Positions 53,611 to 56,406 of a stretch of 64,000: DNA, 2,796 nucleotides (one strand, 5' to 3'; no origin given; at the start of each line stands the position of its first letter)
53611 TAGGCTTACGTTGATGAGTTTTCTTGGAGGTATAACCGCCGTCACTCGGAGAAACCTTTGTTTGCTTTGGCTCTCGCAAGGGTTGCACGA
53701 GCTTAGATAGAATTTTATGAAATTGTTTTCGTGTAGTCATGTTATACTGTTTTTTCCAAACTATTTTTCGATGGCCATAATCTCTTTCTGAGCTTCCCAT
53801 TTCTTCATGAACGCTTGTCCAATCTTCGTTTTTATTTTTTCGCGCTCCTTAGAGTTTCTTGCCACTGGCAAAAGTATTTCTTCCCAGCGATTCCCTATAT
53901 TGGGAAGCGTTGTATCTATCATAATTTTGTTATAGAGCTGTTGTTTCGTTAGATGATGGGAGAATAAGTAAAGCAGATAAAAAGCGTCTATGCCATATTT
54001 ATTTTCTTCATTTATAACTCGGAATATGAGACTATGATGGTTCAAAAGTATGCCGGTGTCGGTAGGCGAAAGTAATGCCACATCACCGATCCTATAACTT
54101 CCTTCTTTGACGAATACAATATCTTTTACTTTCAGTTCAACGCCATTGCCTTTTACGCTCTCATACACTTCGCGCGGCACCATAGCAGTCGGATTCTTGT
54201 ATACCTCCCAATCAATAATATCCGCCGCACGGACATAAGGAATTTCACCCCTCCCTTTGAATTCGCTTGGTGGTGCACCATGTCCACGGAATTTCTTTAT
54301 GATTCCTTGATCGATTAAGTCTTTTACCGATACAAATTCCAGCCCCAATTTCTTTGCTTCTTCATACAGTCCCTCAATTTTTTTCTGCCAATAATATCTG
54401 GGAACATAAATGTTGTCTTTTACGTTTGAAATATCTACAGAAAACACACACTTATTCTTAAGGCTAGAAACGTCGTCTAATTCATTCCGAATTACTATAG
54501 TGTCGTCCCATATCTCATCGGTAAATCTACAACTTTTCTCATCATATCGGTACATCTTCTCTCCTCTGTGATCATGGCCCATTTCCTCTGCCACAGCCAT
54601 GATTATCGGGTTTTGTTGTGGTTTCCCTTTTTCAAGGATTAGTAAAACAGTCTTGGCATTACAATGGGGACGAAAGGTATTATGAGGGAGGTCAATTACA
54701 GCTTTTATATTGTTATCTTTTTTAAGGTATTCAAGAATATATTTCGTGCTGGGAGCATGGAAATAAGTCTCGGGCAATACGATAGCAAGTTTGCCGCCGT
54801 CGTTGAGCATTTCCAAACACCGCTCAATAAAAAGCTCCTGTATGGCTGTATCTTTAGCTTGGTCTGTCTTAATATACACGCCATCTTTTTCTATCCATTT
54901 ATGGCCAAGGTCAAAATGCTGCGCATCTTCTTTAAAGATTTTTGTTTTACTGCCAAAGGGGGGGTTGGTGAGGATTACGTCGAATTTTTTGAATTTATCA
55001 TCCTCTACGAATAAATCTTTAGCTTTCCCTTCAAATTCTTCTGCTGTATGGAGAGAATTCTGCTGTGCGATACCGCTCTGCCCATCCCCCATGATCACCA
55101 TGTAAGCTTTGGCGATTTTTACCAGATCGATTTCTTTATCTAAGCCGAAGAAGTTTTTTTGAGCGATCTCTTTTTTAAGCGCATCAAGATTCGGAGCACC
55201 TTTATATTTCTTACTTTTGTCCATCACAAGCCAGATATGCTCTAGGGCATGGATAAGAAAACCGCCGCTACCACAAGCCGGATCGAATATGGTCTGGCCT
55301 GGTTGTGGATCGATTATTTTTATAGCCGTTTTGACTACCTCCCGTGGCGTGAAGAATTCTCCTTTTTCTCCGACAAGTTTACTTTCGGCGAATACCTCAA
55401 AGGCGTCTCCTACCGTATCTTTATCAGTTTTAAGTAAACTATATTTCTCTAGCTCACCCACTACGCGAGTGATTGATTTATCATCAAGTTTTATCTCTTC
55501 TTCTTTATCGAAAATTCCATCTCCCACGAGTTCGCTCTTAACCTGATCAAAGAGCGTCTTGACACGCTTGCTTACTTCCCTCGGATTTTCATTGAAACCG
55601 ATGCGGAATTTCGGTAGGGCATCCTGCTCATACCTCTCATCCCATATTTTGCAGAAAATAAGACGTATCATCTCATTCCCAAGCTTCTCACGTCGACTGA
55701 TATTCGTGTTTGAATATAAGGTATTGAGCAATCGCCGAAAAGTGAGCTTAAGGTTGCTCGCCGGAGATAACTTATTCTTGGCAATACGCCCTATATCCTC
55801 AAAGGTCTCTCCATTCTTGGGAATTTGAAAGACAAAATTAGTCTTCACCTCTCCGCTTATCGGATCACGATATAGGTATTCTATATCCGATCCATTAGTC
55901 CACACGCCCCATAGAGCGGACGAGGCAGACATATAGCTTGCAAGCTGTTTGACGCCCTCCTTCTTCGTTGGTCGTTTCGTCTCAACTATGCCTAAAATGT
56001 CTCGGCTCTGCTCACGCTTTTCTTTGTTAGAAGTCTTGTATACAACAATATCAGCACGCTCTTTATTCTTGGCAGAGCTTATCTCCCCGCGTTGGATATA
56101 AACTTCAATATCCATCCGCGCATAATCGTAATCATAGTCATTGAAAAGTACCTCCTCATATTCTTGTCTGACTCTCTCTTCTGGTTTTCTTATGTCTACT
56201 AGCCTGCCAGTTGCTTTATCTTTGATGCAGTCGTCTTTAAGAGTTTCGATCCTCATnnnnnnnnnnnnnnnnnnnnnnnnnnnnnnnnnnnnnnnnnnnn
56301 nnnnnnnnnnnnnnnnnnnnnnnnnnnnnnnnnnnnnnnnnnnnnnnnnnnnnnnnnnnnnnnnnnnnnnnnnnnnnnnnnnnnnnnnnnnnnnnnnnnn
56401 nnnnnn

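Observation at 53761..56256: Orphan single-chain nuclease-methyltransferase-TRD enzyme (Type IIG-like) next to decayed IS and tRNA-targeted insertions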

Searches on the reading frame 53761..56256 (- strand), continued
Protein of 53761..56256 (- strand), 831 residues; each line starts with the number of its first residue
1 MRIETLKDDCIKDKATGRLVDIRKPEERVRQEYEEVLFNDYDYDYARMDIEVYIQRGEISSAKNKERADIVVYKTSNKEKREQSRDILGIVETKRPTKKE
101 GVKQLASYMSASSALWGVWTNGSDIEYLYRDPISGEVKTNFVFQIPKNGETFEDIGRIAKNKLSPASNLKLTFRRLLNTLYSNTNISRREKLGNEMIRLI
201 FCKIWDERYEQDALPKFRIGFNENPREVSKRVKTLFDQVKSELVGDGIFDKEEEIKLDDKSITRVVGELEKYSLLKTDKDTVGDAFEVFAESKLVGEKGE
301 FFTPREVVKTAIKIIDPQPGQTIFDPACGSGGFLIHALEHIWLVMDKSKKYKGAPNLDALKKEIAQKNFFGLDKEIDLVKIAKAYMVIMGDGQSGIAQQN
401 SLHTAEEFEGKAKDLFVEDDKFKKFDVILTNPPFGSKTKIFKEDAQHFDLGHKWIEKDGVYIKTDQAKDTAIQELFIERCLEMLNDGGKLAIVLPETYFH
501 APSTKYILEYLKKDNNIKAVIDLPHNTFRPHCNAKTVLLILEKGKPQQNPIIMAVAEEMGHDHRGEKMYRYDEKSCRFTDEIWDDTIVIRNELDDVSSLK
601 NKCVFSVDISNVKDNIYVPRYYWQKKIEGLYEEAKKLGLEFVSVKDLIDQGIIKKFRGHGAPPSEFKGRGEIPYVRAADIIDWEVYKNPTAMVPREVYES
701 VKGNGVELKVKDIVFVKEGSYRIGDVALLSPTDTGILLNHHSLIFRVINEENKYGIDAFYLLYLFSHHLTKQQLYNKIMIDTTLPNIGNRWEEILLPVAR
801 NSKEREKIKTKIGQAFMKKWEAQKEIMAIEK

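Call 71: find_encoding_contigs(protein=P0008, flank=4000, max_places=2)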
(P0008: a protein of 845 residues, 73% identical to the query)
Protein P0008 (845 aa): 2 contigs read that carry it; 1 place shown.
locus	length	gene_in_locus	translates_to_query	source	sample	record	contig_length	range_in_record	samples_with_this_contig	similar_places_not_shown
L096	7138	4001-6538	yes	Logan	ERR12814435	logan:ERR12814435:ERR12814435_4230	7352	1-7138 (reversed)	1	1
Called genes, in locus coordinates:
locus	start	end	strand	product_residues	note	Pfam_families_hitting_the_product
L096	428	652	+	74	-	PF08279:HTH_11 (weak)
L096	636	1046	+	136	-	-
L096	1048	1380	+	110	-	-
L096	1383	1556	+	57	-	-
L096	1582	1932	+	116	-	-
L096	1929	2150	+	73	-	-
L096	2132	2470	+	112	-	-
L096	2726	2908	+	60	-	-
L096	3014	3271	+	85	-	-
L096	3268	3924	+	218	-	PF13610:DDE_Tnp_IS240 (weak)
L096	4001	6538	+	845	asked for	PF04313:HSDR_N (faint), PF13588:HSDR_N_2, PF02384:N6_Mtase, PF01170:UPF0020, PF07669:Eco57I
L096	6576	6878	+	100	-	-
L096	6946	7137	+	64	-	?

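Call 93: search_protein_families(library=pfam, proteins=[L040:6104-6985:+, L012:9527-10390:-, L064:9634-10545:-, L038:3591-4322:-, L059:6029-6958:+], max_evalue=0.01)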
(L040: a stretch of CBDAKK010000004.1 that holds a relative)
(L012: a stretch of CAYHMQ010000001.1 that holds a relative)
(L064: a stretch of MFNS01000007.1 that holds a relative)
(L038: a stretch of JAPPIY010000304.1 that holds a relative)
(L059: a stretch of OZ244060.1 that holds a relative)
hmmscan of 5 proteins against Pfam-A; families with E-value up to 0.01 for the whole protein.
L040:6104-6985:+ (293 aa): 2 families
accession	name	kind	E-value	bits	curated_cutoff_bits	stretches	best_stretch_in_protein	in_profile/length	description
PF12762.13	DDE_Tnp_IS1595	-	2.7e-41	141.5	27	1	126-275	2-153/153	ISXO2-like transposase domain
PF12760.12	Zn_ribbon_IS1595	-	4.3e-08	33.4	25.4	1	11-57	1-45/46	Transposase zinc-ribbon domain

L012:9527-10390:- (287 aa): 3 families
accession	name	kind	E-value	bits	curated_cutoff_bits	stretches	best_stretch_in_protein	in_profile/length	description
PF12762.13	DDE_Tnp_IS1595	-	1e-40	139.7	27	1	128-268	1-153/153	ISXO2-like transposase domain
PF12760.12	Zn_ribbon_IS1595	-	1.3e-09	38.3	25.4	1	16-60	1-44/46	Transposase zinc-ribbon domain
PF13610.12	DDE_Tnp_IS240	-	0.0052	17.3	27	0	135-246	6-112/139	DDE domain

L064:9634-10545:- (303 aa): 4 families
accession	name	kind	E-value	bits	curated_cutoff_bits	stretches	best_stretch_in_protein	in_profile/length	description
PF12762.13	DDE_Tnp_IS1595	-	2.3e-40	138.5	27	1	130-272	2-153/153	ISXO2-like transposase domain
PF12760.12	Zn_ribbon_IS1595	-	4.5e-07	30.2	25.4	1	16-55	2-40/46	Transposase zinc-ribbon domain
PF08279.18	HTH_11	-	0.0028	18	25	1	85-120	6-41/55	HTH domain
PF17007.11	HTH_micro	-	0.0067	15.7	27.3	1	89-191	202-297/454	HTH-like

L038:3591-4322:- (243 aa): 2 families
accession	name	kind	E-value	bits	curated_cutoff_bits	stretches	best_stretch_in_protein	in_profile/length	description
PF12762.13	DDE_Tnp_IS1595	-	1.9e-17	64.1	27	1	133-237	2-113/153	ISXO2-like transposase domain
PF12760.12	Zn_ribbon_IS1595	-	3.4e-05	24.2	25.4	1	21-65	2-45/46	Transposase zinc-ribbon domain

L059:6029-6958:+ (309 aa): 2 families
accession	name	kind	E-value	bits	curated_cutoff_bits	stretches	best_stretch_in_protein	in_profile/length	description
PF12762.13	DDE_Tnp_IS1595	-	8.3e-47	159.5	27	1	132-278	2-153/153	ISXO2-like transposase domain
PF12760.12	Zn_ribbon_IS1595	-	1.1e-07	32.1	25.4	1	20-64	2-45/46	Transposase zinc-ribbon domain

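Call 94: search_dna_similar(query=window:53761-56256:-, collection=plasmids, mode=protein, max_rows=15, max_evalue=1e-30)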
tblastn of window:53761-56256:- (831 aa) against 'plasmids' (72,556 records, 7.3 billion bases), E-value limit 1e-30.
Records with a match: 29; places in all: 29; records where one place covers at least 80% of the query: 3.
Best place of each record, by identity: <60% 29.
By first word of the organism name: Spiroplasma 4; Acinetobacter 3; Corynebacterium 2; Thermus 2; Trichormus 2; Ligilactobacillus 1; Aerococcus 1; Phaeobacter 1; Paenarthrobacter 1; Tessaracoccus 1; and 11 more.
By predicted mobility (MOB-suite, as given by PLSDB): non-mobilizable 19; mobilizable 7; conjugative 3.
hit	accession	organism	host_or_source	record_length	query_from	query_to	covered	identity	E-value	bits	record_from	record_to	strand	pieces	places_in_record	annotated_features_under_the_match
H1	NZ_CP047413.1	Ligilactobacillus salivarius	Equus caballus,Isolated and purified ...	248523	9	829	99%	34.0%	4e-126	425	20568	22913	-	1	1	N-6 DNA methylase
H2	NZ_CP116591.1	Aerococcus urinaeequi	Bos taurus,whole organism,fecal sample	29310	25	798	93%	35.1%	1e-133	447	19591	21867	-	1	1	N-6 DNA methylase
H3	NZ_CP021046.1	Phaeobacter gallaeciensis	cell culture,Pacific plankton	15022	166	802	77%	32.5%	4e-79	287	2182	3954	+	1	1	N-6 DNA methylase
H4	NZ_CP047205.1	Corynebacterium faecale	Assamese macaque,pure culture,feces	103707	69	828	91%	27.1%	9e-79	286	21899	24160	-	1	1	N-6 DNA methylase | hypothetical protein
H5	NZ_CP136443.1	Paenarthrobacter sp. AT5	atrazine-producing pesticide factory ...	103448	15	584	69%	33.3%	9e-81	292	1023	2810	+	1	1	N-6 DNA methylase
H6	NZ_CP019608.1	Tessaracoccus flavescens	mono isolate,marine sediment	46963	25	595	69%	33.0%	9e-77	280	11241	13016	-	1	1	N-6 DNA methylase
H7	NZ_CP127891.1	Acinetobacter towneri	cell culture,Influent wastewater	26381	186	824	77%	29.4%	3e-67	251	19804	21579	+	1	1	N-6 DNA methylase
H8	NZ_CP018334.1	Acinetobacter baumannii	Homo sapiens,sputum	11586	186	824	77%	29.4%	4e-67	251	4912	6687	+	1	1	N-6 DNA methylase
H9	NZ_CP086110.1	Skermanella mucosa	single cell,crude oil contaminated ...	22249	25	570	66%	34.3%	7e-86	307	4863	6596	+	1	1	N-6 DNA methylase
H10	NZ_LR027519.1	Thermus thermophilus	-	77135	90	714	75%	28.9%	1e-60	231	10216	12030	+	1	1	hypothetical protein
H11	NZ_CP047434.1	Spiroplasma citri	Neoaliturus tenellus,cell culture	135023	95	565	57%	37.3%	5e-81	293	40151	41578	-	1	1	N-6 DNA methylase | hypothetical protein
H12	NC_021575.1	Trichormus variabilis ATCC 29413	-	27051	25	562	65%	32.6%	4e-65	245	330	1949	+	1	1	N-6 DNA methylase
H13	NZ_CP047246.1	Trichormus variabilis 0441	cell culture,thermal spring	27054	25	562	65%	32.6%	4e-65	245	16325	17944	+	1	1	N-6 DNA methylase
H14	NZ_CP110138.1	Hymenobacter sp. YIM 151858-1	whole organism,soil sample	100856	4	573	69%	30.1%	5e-69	257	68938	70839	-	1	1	N-6 DNA methylase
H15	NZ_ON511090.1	Spiroplasma citri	Citrus sinensis,whole organism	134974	101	565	56%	36.1%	1e-58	255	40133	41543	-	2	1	N-6 DNA methylase | hypothetical protein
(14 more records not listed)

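Call 95: search_dna_similar(query=window:53761-56256:-, collection=phages, mode=protein, max_rows=10, max_evalue=1e-30)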
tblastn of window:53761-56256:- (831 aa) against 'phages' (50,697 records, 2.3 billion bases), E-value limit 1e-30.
Records with a match: 10; places in all: 10; records where one place covers at least 80% of the query: 1.
Best place of each record, by identity: <60% 10.
By first word of the organism name: Streptococcus 6; Bacteriophage 3; Mycobacterium 1.
By host as written in the record: Streptococcus suis 6; - 2; Helicobacter heilmannii 1; Mycobacterium abscessus GD51 1.
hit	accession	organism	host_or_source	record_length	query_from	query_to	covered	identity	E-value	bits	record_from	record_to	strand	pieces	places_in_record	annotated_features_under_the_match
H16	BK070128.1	Bacteriophage sp.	Helicobacter heilmannii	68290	11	820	97%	38.3%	1e-172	559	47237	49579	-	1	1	hypothetical protein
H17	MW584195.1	Mycobacterium phage prophiGD51-2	Mycobacterium abscessus GD51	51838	11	593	70%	31.9%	6e-72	264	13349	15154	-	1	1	13: type I restriction-modification system methyltransferase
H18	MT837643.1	Bacteriophage sp.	human fecal samples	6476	25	572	66%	30.7%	3e-60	228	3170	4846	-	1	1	record has no annotation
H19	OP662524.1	Streptococcus phage YS387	Streptococcus suis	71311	156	588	52%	29.9%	5e-38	160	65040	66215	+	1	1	SAM-dependent methyltransferase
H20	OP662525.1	Streptococcus phage YS225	Streptococcus suis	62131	156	588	52%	29.9%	6e-38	159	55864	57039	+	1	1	SAM-dependent methyltransferase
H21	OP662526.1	Streptococcus phage YS262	Streptococcus suis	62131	156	588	52%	29.9%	6e-38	159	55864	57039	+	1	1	SAM-dependent methyltransferase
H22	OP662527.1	Streptococcus phage YS255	Streptococcus suis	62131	156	588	52%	29.9%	6e-38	159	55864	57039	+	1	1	SAM-dependent methyltransferase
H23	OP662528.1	Streptococcus phage YS214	Streptococcus suis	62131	156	588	52%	29.9%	6e-38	159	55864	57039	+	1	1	SAM-dependent methyltransferase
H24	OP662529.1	Streptococcus phage YS199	Streptococcus suis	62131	156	588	52%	29.9%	6e-38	159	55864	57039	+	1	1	SAM-dependent methyltransferase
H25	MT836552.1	Bacteriophage sp.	human fecal samples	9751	234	579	42%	28.4%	2e-31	139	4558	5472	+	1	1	record has no annotation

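Call 96: get_annotated_region(hit=H1, flank=4000)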
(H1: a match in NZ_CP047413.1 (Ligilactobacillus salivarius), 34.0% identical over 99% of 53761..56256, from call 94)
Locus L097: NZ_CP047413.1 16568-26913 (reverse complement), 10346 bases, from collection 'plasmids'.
description: Ligilactobacillus salivarius strain 2D plasmid unnamed1, complete sequence
organism: Ligilactobacillus salivarius (NCBI taxid 1624)
taxonomy: Bacteria; Bacillota; Bacilli; Lactobacillales; Lactobacillaceae; Ligilactobacillus; Ligilactobacillus salivarius
host: -; source: Equus caballus,Isolated and purified from a mixed microbial population,NCSU Equine Educational Unit; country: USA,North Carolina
typing (MOB-suite, as given by PLSDB): non-mobilizable; replicon rep_cluster_1685
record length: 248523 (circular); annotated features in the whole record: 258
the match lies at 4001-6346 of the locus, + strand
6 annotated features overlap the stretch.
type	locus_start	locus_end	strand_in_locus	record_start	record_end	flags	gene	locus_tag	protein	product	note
CDS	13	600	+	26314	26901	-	-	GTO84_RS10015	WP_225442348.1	hypothetical protein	-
CDS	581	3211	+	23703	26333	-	-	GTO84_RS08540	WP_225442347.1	hypothetical protein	-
CDS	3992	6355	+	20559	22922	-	-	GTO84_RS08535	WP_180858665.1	N-6 DNA methylase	GO:0006306 - DNA methylation [Evidence IEA]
CDS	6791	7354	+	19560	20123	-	-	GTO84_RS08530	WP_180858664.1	hypothetical protein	-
CDS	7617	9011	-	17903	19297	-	-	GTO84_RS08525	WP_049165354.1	amino acid permease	GO:0055085 - transmembrane transport [Evidence IEA]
CDS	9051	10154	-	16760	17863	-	ald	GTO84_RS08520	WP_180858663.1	alanine dehydrogenase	GO:0006522 - alanine metabolic process [Evidence IEA]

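Call 97: get_annotated_region(hit=H2, flank=4000)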
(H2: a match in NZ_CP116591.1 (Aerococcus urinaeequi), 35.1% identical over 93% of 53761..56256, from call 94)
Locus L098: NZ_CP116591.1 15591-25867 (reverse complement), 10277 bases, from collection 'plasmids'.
description: Aerococcus urinaeequi strain K79-1 plasmid pK79-1-A, complete sequence
organism: Aerococcus urinaeequi (NCBI taxid 51665)
taxonomy: Bacteria; Bacillota; Bacilli; Lactobacillales; Aerococcaceae; Aerococcus; Aerococcus urinaeequi
host: -; source: Bos taurus,whole organism,fecal sample; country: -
typing (MOB-suite, as given by PLSDB): non-mobilizable
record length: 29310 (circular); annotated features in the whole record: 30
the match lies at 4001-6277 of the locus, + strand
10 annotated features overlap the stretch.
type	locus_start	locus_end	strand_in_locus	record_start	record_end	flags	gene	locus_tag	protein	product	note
CDS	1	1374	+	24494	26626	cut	-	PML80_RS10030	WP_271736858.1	type IA DNA topoisomerase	GO:0006265 - DNA topological change [Evidence IEA]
CDS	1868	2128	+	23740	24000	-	-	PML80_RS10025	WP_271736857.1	hypothetical protein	-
CDS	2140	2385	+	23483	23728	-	-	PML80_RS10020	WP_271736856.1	hypothetical protein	-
CDS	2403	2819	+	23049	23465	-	-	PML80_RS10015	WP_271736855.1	hypothetical protein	-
CDS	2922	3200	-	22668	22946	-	-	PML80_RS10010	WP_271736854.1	hypothetical protein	-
CDS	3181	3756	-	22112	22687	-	-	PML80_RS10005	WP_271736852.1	recombinase family protein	GO:0006310 - DNA recombination [Evidence IEA]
CDS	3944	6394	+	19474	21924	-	-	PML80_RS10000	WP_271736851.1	N-6 DNA methylase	GO:0006306 - DNA methylation [Evidence IEA]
predicted_resistance_gene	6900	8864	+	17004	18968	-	optrA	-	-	ABC-F type ribosomal protection protein OptrA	predicted by amrfinderplus; class PHENICOL/OXAZOLIDINONE; identity 96.64%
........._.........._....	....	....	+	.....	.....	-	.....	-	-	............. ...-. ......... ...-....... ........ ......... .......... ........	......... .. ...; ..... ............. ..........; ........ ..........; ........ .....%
CDS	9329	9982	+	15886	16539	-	-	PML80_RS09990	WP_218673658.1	DUF262 domain-containing protein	-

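Call 98: get_annotated_region(hit=H16, flank=4000)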
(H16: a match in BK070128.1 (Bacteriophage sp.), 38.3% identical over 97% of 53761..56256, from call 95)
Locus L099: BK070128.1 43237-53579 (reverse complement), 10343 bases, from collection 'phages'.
description: TPA_asm: Bacteriophage sp. isolate HheilmanniiASB6 prophage genomic sequence.
organism: Bacteriophage sp. (NCBI taxid 38018)
taxonomy: Viruses
host: Helicobacter heilmannii; source: -; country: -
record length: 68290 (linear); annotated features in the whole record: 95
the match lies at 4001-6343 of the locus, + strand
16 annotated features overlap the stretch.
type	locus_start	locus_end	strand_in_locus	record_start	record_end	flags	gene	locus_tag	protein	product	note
CDS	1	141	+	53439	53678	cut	-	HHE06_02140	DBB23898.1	Plasmid partitioning protein ParA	-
CDS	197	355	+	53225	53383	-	-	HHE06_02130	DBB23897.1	hypothetical protein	-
CDS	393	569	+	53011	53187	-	-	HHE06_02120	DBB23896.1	hypothetical protein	-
CDS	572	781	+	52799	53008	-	-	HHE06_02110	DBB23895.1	hypothetical protein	-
CDS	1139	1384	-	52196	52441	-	-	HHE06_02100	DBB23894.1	hypothetical protein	-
CDS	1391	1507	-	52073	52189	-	-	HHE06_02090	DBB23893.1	hypothetical protein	-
CDS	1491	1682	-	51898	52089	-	-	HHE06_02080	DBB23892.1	hypothetical protein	-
CDS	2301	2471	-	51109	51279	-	-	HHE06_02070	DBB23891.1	hypothetical protein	-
CDS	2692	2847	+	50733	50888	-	-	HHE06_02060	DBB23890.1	hypothetical protein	-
CDS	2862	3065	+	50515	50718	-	-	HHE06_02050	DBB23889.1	hypothetical protein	-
CDS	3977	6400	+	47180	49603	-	-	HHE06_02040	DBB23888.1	hypothetical protein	-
CDS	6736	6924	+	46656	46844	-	-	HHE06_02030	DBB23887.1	hypothetical protein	-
CDS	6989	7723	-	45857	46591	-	-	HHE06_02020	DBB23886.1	hypothetical protein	-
CDS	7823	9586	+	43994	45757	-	-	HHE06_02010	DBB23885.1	Oligoendopeptidase F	-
CDS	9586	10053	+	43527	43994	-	-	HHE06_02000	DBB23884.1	hypothetical protein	FIG00710410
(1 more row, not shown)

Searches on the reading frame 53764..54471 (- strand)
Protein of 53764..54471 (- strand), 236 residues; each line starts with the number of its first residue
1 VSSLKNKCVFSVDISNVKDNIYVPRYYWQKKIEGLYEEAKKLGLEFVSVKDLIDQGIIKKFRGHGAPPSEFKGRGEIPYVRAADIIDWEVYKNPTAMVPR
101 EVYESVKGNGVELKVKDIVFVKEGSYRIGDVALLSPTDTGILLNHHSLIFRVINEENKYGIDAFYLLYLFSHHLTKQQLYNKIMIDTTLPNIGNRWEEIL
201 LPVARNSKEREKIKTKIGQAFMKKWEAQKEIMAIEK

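Call 42: search_protein_families(library=pfam, max_evalue=10, proteins=[window:53764-54471:-])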
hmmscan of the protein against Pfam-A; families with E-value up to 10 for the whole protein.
seq(236 aa): 0 families
